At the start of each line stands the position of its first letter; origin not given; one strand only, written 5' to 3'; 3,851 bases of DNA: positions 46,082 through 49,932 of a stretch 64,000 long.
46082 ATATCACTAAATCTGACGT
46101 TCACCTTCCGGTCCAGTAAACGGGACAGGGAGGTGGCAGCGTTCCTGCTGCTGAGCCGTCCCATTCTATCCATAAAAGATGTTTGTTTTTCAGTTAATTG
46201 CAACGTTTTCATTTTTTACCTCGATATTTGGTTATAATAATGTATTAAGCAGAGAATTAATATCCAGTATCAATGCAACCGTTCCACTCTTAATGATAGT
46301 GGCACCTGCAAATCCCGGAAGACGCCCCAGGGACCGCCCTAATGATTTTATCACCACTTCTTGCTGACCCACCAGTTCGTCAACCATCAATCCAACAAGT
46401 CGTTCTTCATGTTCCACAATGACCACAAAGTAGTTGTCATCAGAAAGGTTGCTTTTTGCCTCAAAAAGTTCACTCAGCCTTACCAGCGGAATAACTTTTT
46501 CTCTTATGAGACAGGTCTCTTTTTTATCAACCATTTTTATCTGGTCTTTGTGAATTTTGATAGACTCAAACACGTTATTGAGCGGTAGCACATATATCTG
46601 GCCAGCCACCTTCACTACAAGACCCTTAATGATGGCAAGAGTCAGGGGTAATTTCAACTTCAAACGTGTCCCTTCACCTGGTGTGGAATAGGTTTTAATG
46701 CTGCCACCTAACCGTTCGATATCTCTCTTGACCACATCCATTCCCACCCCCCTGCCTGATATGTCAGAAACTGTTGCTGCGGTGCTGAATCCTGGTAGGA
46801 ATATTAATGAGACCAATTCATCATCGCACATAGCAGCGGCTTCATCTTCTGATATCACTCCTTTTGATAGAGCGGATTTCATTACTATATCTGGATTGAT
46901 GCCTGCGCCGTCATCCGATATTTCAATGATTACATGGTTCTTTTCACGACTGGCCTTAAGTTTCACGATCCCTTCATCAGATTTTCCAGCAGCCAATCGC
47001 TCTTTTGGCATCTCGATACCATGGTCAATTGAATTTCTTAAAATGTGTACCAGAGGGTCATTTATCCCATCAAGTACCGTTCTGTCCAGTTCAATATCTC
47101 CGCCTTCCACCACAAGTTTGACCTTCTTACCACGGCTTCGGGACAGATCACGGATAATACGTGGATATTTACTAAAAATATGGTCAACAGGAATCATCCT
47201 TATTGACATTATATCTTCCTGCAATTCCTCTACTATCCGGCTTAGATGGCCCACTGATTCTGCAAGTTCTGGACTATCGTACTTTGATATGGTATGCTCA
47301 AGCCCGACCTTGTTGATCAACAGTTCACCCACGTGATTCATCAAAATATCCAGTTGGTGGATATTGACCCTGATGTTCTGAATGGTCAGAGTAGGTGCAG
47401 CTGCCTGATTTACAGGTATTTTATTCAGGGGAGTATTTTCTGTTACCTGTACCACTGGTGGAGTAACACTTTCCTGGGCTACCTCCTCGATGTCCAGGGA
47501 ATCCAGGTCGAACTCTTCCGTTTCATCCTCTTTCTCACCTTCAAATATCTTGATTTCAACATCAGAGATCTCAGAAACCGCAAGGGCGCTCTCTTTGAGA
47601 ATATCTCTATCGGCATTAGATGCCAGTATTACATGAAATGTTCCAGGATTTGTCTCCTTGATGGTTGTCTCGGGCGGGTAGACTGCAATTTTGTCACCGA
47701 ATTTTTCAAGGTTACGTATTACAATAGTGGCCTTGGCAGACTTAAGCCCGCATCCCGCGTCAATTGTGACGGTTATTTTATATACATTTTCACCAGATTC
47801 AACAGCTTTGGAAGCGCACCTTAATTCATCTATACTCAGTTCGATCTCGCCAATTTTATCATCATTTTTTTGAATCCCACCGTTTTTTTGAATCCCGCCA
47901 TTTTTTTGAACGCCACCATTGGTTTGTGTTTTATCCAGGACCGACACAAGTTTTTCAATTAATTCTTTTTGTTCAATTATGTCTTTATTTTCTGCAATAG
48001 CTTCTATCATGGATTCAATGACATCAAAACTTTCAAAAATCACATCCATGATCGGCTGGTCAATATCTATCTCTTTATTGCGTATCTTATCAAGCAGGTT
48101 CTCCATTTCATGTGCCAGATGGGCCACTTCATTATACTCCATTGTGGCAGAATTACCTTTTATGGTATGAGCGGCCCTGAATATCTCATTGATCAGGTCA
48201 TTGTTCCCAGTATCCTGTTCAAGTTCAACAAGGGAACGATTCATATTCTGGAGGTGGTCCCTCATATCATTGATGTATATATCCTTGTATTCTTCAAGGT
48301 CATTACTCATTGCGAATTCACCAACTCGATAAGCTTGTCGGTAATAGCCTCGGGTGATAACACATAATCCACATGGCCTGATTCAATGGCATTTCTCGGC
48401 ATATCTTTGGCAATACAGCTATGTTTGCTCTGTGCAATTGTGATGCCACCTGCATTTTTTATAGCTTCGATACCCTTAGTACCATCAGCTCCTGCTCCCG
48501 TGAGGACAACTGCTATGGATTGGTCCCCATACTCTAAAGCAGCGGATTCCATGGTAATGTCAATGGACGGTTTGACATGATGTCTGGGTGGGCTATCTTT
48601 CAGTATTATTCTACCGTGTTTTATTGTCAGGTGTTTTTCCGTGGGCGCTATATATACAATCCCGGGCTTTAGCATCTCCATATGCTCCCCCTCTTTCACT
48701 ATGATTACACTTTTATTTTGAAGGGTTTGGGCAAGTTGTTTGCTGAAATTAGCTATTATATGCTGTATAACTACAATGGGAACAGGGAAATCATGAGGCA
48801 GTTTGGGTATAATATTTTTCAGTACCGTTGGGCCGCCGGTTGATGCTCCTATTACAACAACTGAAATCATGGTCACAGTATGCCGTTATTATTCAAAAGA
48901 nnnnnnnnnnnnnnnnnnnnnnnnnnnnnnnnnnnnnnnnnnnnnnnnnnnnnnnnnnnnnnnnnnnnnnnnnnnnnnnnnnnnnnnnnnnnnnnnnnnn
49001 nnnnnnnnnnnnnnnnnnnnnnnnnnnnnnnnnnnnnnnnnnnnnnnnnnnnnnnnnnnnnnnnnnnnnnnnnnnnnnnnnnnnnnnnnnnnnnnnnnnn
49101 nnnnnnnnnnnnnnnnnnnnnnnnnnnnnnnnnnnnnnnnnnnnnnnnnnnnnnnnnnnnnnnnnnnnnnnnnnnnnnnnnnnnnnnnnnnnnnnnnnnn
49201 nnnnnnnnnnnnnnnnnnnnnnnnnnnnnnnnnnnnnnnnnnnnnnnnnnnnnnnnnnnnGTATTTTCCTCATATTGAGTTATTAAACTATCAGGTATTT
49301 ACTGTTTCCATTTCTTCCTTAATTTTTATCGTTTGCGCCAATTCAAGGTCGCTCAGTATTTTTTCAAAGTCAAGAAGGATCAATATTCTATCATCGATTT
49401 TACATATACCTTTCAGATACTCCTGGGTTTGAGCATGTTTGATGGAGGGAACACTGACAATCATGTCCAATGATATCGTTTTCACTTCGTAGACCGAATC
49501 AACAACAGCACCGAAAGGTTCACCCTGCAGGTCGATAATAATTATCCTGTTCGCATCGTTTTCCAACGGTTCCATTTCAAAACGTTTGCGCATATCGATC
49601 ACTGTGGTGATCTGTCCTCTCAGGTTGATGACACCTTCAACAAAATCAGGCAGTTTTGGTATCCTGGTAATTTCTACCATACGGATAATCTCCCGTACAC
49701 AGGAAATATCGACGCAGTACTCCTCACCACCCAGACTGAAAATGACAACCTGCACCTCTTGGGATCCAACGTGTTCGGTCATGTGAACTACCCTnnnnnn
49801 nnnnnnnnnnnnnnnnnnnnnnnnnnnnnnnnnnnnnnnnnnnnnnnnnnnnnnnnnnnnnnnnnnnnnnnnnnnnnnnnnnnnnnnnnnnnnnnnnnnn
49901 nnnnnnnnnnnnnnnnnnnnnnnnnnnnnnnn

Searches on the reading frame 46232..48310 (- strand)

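Call 68: search_protein_families(library=pfam, proteins=[window:46232-48310:-], max_evalue=0.00001)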
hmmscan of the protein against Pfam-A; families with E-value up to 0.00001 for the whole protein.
window:46232-48310:- (692 aa): 5 families
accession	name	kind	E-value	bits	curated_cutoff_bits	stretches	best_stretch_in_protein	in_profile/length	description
PF01584.24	CheW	-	7e-28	97.4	23.5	1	563-690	2-136/138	CheW-like domain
PF01627.28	Hpt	-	7.6e-19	68.2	24.6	1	8-107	2-83/84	Hpt domain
PF02518.31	HATPase_c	-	1.5e-18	67.7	26.4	1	417-557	3-110/111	Histidine kinase-, DNA gyrase B-, and HSP90-like ATPase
PF07194.16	P2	-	2.5e-16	60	23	1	176-253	1-79/81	P2 response regulator binding domain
PF02895.20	H-kinase_dim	-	4.1e-13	50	23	1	312-370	3-68/68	Signal transducing histidine kinase, homodimeric domain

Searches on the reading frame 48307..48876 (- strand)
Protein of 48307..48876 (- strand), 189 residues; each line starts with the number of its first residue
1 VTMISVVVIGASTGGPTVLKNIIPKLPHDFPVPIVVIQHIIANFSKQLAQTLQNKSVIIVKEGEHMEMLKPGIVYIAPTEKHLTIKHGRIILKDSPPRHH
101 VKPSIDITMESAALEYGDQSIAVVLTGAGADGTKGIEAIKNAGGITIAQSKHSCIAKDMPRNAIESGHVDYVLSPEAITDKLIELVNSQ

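Call 68: search_protein_families(library=pfam, proteins=[window:48307-48876:-], max_evalue=0.00001)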
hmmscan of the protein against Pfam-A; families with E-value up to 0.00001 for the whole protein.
window:48307-48876:- (189 aa): 1 family
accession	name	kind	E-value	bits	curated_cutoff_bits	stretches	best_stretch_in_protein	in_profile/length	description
PF01339.22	CheB_methylest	-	2.3e-61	207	24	1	7-182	1-174/174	CheB methylesterase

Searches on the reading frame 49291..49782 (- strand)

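Call 68: search_protein_families(library=pfam, proteins=[window:49291-49782:-], max_evalue=0.00001)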
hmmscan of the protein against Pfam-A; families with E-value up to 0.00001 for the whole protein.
window:49291-49782:- (163 aa): 1 family
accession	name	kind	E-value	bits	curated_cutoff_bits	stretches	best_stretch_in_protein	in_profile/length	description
PF01584.24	CheW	-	1.7e-39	135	23.5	1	11-146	1-137/138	CheW-like domain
